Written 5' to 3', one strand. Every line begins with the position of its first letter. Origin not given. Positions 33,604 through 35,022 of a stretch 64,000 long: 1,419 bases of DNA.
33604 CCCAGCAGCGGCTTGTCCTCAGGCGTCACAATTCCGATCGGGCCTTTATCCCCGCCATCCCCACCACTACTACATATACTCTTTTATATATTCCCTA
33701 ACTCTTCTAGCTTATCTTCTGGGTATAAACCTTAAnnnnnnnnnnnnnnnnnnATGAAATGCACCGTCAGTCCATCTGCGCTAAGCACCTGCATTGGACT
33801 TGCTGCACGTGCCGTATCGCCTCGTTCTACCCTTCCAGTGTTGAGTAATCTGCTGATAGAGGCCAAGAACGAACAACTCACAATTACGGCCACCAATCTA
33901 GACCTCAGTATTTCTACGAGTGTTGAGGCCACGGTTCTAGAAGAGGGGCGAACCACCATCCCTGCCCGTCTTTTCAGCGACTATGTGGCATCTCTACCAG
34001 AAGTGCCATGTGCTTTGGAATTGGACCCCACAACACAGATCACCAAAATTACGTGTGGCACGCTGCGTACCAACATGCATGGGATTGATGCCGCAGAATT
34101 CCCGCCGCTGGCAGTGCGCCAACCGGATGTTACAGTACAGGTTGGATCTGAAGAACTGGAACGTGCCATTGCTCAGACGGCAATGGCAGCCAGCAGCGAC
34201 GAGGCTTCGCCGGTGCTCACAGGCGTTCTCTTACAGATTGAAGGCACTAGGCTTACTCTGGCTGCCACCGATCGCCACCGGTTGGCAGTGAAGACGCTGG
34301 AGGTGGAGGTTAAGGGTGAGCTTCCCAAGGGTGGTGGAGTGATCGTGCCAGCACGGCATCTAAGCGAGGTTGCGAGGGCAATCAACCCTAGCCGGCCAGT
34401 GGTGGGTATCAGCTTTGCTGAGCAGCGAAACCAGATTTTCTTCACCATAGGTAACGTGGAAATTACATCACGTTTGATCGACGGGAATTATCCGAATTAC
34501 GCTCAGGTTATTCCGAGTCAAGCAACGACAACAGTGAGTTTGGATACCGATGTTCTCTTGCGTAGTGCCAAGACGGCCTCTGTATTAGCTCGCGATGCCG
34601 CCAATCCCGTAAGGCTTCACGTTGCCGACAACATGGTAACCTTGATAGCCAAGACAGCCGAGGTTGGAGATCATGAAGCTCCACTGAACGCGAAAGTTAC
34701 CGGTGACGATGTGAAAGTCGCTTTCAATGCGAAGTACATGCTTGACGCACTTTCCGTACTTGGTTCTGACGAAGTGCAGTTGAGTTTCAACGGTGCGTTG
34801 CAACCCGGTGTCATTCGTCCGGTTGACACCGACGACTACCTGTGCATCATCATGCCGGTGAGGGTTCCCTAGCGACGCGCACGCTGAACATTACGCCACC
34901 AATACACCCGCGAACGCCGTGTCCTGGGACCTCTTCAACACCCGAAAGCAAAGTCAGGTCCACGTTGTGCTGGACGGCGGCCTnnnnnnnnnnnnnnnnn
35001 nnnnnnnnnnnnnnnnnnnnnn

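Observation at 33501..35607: Origin architecture: oriC in dnaA–dnaN spacer, low-GC island over dnaA-dnaN, and broken synteny immediately after dnaN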

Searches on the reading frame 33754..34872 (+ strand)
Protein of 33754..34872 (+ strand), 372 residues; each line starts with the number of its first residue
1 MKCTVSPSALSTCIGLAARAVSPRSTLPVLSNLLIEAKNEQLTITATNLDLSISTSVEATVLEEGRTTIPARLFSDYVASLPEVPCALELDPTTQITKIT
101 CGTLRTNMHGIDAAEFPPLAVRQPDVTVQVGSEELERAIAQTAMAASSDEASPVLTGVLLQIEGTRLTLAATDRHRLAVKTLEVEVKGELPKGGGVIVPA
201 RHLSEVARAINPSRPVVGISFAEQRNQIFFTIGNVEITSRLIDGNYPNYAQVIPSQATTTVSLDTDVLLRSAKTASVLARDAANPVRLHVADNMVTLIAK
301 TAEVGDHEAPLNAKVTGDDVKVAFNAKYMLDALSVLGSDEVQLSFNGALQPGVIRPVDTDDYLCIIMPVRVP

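Call 5: search_protein_families(library=pfam, proteins=[window:33754-34872:+])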
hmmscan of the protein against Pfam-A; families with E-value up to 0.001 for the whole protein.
window:33754-34872:+ (372 aa): 3 families
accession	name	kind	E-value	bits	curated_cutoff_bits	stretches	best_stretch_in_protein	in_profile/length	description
PF00712.24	DNA_pol3_beta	-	2.2e-39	134.8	24.4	2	1-119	1-119/120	DNA polymerase III beta subunit, N-terminal domain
PF02767.21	DNA_pol3_beta_2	-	9.8e-33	113.3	27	1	130-248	2-116/116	DNA polymerase III beta subunit, central domain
PF02768.20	DNA_pol3_beta_3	-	1.2e-26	93.3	27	1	251-370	2-121/121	DNA polymerase III beta subunit, C-terminal domain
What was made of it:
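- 33754..34872 (+): dnaN (372 aa, intact). GC is 53.2% and GC3 is 0.536, uniformly low along the gene. Pfam, three beta-clamp domains (call 5).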

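Call 6: find_homologous_proteins(query=window:33754-34872:+)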
Query window:33754-34872:+ (372 aa): 3206 proteins with E <= 0.001 among 8000 candidates; the best 120 are listed.
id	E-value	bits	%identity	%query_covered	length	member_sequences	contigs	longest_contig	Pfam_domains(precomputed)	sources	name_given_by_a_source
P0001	1.0e-232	789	100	100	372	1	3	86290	PF00712.25,PF02768.21,PF02767.22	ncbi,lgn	-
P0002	6.6e-180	616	75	100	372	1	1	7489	PF00712.25,PF02768.21,PF02767.22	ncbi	-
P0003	3.6e-176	604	76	100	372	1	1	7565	PF00712.25,PF02768.21,PF02767.22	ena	-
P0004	4.5e-176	603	76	100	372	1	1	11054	PF00712.25,PF02768.21,PF02767.22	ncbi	-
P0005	1.6e-173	595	75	100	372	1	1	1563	PF00712.25,PF02768.21,PF02767.22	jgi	jgi:DNA polymerase-3 subunit beta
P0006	5.3e-167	573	72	100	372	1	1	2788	PF00712.25,PF02768.21,PF02767.22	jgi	jgi:DNA polymerase-3 subunit beta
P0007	6.2e-167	573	71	100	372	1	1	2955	PF00712.25,PF02768.21,PF02767.22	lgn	-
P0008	4.8e-164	564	71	100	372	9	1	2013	PF00712.25,PF02768.21,PF02767.22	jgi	jgi:DNA polymerase-3 subunit beta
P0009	5.4e-164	564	70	100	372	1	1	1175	PF00712.25,PF02768.21,PF02767.22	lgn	-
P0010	5.4e-163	560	71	100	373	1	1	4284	PF00712.25,PF02768.21,PF02767.22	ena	-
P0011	1.3e-162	559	70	100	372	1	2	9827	PF00712.25,PF02768.21,PF02767.22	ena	-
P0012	1.1e-161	556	70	100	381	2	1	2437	PF00712.25,PF02768.21,PF02767.22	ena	-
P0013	4.4e-159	547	68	100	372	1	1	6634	PF00712.25,PF02768.21,PF02767.22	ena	-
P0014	6.1e-158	544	69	100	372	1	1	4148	PF00712.25,PF02768.21,PF02767.22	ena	-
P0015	7.6e-158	543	69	100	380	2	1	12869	PF00712.25,PF02768.21,PF02767.22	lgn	-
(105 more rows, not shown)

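Call 9: find_related_loci(query=A1, collection=genome_contigs, flank=10000)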
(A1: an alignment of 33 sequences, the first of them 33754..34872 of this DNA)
Query A1 (372 aa) in genome_contigs; peptide patterns used: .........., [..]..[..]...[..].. (x = any residue, [..] = any of these).
599 stretches matched a pattern (row limit reached: there are more); 512 encode a relative of the query (tblastn E <= 1e-3); the best 80 are kept; 80 distinct loci.
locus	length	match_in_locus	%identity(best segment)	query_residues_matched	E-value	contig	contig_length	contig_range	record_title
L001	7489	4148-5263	75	1-372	0e+0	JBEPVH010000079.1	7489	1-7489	MAG: bacterium isolate 22E.semibin_refined.006_sub NODE_9663_length_7489_cov_5.751009:0-7489, whole genome shotgun seque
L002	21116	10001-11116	70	1-372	1e-175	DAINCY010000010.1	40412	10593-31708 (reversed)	MAG TPA_asm: Candidatus Dormiibacterota bacterium isolate CTOTU41359 NODE_412_length_40412_cov_7.608073, whole genome sh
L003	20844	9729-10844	69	1-372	7e-175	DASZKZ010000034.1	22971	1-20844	MAG TPA_asm: Candidatus Dormiibacterota bacterium isolate SMAG_U5851 k141_2243358, whole genome shotgun sequence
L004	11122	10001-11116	69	1-372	4e-174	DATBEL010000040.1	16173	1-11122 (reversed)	MAG TPA_asm: Candidatus Dormiibacterota bacterium isolate SMAG_U5836 k141_1409308, whole genome shotgun sequence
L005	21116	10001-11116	69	1-372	2e-173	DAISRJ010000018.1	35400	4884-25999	MAG TPA_asm: Candidatus Dormiibacterota bacterium isolate CTOTU10828 NODE_47_length_35400_cov_7.912180, whole genome sho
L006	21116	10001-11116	69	1-372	5e-173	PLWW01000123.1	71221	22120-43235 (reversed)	MAG: Candidatus Dormiibacterota bacterium isolate palsa_875 73.20120700_P3D.68_contig_10808, whole genome shotgun sequen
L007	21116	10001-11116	69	1-372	1e-172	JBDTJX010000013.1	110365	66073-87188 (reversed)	MAG: Candidatus Dormibacter sp. isolate cluster2_bin.63 k127_1759970, whole genome shotgun sequence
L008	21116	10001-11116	69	1-372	4e-171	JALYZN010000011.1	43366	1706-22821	MAG: Candidatus Dormiibacterota bacterium isolate KAP bin66 SD1490-92_k127_2199912, whole genome shotgun sequence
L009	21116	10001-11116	68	1-372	8e-171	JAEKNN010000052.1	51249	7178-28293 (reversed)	MAG: Candidatus Amunia macphersoniae isolate Mitchell_Peninsula_5 NODE_666_length_51249_cov_32.952573, whole genome shot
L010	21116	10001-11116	67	1-372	7e-170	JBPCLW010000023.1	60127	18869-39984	MAG: Candidatus Dormibacteria bacterium isolate TH_ant_mag_88 S1Ck127_6558291_flag_0_multi_29.9902_len_60127, whole geno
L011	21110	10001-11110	69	1-371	2e-168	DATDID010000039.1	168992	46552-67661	MAG TPA_asm: Candidatus Dormiibacterota bacterium isolate SMAG_U295 k141_1634508, whole genome shotgun sequence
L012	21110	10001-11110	69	1-371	3e-168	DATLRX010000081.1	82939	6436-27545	MAG TPA_asm: Candidatus Acidiferrales bacterium isolate SMAG_U13915 k141_222843, whole genome shotgun sequence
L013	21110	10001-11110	69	1-371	7e-168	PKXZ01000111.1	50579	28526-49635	MAG: Candidatus Dormiibacterota bacterium isolate palsa_859 73.20120500_P23.17_contig_526, whole genome shotgun sequence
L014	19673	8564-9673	69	1-371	4e-168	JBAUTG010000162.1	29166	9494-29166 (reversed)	MAG: Candidatus Dormiibacterota bacterium isolate MFD05778_ilm_asm_bin2 k127_310489, whole genome shotgun sequence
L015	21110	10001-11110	69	1-371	5e-168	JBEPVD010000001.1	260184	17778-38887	MAG: Candidatus Dormiibacterota bacterium isolate 22E.metabat2_refined.090 NODE_20_length_260184_cov_9.625809, whole gen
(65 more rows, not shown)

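Call 29: find_encoding_contigs(protein=P0001, flank=1000, max_places=4)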
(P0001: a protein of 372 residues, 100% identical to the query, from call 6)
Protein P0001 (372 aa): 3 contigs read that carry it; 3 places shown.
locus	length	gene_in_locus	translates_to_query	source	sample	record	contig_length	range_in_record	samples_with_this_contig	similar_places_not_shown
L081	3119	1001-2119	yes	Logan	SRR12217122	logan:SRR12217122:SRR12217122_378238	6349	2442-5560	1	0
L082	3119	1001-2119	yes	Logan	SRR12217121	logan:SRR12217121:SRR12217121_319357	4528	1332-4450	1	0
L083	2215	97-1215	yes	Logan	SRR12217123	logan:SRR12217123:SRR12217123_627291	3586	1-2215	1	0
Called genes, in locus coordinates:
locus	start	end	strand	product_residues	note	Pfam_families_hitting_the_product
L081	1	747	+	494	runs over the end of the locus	PF11638:DnaA_N, PF00308:Bac_DnaA, PF01695:IstB_IS21, PF00004:AAA (weak), PF08299:Bac_DnaA_C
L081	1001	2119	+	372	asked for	PF00712:DNA_pol3_beta, PF02767:DNA_pol3_beta_2, PF02768:DNA_pol3_beta_3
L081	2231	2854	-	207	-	-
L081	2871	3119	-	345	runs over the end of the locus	?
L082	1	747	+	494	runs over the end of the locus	PF11638:DnaA_N, PF00308:Bac_DnaA, PF01695:IstB_IS21, PF00004:AAA (weak), PF08299:Bac_DnaA_C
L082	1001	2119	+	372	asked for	PF00712:DNA_pol3_beta, PF02767:DNA_pol3_beta_2, PF02768:DNA_pol3_beta_3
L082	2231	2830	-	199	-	-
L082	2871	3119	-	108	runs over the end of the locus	?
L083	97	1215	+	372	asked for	PF00712:DNA_pol3_beta, PF02767:DNA_pol3_beta_2, PF02768:DNA_pol3_beta_3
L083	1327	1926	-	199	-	-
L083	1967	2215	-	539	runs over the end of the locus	?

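Call 30: find_encoding_contigs(protein=P0004, flank=10000, max_places=2)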
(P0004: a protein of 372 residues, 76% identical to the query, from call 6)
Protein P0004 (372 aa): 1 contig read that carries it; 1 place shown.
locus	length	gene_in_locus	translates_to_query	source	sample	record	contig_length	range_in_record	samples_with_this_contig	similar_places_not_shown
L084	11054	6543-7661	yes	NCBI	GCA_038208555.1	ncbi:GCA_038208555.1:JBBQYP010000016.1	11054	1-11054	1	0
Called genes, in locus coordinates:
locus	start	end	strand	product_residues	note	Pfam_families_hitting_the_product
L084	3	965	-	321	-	?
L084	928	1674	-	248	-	PF14804:Jag_N (weak), PF13083:KH_KhpA-B, PF01424:R3H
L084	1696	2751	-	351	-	PF02096:60KD_IMP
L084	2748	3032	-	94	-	PF01809:YidD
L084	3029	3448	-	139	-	PF00825:Ribonuclease_P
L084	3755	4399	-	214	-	-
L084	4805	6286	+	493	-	PF11638:DnaA_N, PF00308:Bac_DnaA, PF00004:AAA (weak), PF01695:IstB_IS21, PF08299:Bac_DnaA_C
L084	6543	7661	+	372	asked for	PF00712:DNA_pol3_beta, PF02767:DNA_pol3_beta_2, PF02768:DNA_pol3_beta_3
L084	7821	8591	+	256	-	PF03009:GDPD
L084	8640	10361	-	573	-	PF07690:MFS_1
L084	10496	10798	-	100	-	PF05258:DciA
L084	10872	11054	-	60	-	?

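Call 31: find_encoding_contigs(protein=P0003, flank=10000, max_places=2)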
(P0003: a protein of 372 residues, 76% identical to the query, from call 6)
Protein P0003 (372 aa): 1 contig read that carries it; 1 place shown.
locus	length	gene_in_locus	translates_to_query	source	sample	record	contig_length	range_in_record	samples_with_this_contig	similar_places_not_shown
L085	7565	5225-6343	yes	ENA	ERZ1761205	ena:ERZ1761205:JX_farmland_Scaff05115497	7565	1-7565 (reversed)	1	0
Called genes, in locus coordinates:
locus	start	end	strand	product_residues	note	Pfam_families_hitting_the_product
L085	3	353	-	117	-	?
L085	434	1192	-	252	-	PF14804:Jag_N (weak), PF13083:KH_KhpA-B, PF01424:R3H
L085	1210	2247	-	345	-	PF02096:60KD_IMP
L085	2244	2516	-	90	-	PF01809:YidD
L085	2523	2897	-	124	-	PF00825:Ribonuclease_P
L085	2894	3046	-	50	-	PF00468:Ribosomal_L34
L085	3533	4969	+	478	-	PF11638:DnaA_N, PF00308:Bac_DnaA, PF00004:AAA (weak), PF01695:IstB_IS21 (weak), PF08299:Bac_DnaA_C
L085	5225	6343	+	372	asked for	PF00712:DNA_pol3_beta, PF02767:DNA_pol3_beta_2, PF02768:DNA_pol3_beta_3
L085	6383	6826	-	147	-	-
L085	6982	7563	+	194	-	?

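Call 41: search_protein_families(library=pfam, proteins=[L002:12162-14081:+, L002:11163-12107:+, L008:11488-13458:+, L007:11122-11718:-, L085:6383-6826:-, L085:6982-7563:+])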
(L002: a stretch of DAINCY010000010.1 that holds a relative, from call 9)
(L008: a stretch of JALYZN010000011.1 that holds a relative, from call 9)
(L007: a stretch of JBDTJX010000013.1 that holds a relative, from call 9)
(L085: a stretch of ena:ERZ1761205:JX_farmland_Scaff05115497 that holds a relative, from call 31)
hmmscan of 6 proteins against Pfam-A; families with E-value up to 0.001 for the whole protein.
L002:12162-14081:+ (639 aa): 5 families
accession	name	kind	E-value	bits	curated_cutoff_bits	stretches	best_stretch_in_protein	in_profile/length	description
PF00664.28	ABC_membrane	-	2.9e-40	139.1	28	1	45-317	2-274/274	ABC transporter transmembrane region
PF00005.33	ABC_tran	-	9.1e-31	107.7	25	1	400-547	3-137/137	ABC transporter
PF02463.25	SMC_N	-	7.3e-07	29.3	40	1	440-589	112-211/220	RecF/RecN/SMC N terminal domain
PF00004.35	AAA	-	0.00019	22.3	21.2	0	412-570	2-97/131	ATPase family associated with various cellular activities (AAA)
PF13401.12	AAA_22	-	0.00039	21.2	27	0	408-559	5-102/130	AAA domain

L002:11163-12107:+ (314 aa): 3 families
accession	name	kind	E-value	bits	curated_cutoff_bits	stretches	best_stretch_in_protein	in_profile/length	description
PF08240.17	ADH_N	-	9.5e-18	64.8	23.5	1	24-107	3-104/104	Alcohol dehydrogenase GroES-like domain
PF00107.32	ADH_zinc_N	-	3.4e-17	63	31.8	1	148-259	1-120/129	Zinc-binding dehydrogenase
PF13602.12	ADH_zinc_N_2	-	3.1e-16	60.9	27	1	189-311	12-134/134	Zinc-binding dehydrogenase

L008:11488-13458:+ (656 aa): 4 families
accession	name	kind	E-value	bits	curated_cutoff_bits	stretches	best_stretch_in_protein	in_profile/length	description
PF00664.28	ABC_membrane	-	6.5e-39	134.7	28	1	63-334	3-274/274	ABC transporter transmembrane region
PF00005.33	ABC_tran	-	9.5e-30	104.4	25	1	417-564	3-137/137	ABC transporter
PF02463.25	SMC_N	-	3.1e-06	27.2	40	1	490-605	135-210/220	RecF/RecN/SMC N terminal domain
PF00004.35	AAA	-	9.8e-05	23.3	21.2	0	429-587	2-97/131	ATPase family associated with various cellular activities (AAA)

L007:11122-11718:- (198 aa): 0 families

L085:6383-6826:- (147 aa): 1 family
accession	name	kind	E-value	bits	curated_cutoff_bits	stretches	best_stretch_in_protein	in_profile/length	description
PF08818.16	DUF1801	-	0.00011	23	27.2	1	56-145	2-84/85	Domain of unknown function (DU1801)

L085:6982-7563:+ (194 aa): 1 family
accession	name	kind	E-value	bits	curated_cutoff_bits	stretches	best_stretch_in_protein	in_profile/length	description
PF01872.23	RibD_C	-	1.6e-17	64.4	24.1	1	2-169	8-193/197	RibD C-terminal domain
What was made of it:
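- Cargo in the junction varies: MFS, ABC exporter plus Zn-dehydrogenase, GDPD, DUF1801/RibD_C (calls 30, 31, 41).
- Tried and rejected: It is an ABC exporter, and its neighbour is a Zn-dehydrogenase (call 41).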

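Call 48: list_cluster_members(proteins=[P0001, P0121])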
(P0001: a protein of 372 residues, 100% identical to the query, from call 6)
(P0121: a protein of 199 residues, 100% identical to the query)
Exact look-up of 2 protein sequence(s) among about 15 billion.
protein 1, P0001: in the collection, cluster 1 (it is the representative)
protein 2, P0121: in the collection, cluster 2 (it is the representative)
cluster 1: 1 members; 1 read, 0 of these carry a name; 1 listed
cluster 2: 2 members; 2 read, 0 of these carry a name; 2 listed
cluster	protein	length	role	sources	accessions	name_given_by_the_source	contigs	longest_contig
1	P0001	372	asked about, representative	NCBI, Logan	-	-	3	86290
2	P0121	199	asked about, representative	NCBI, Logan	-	-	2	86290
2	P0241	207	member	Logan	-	-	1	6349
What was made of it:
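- Tried and rejected: The cluster look-up gave no organism name for the source genome (call 48).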
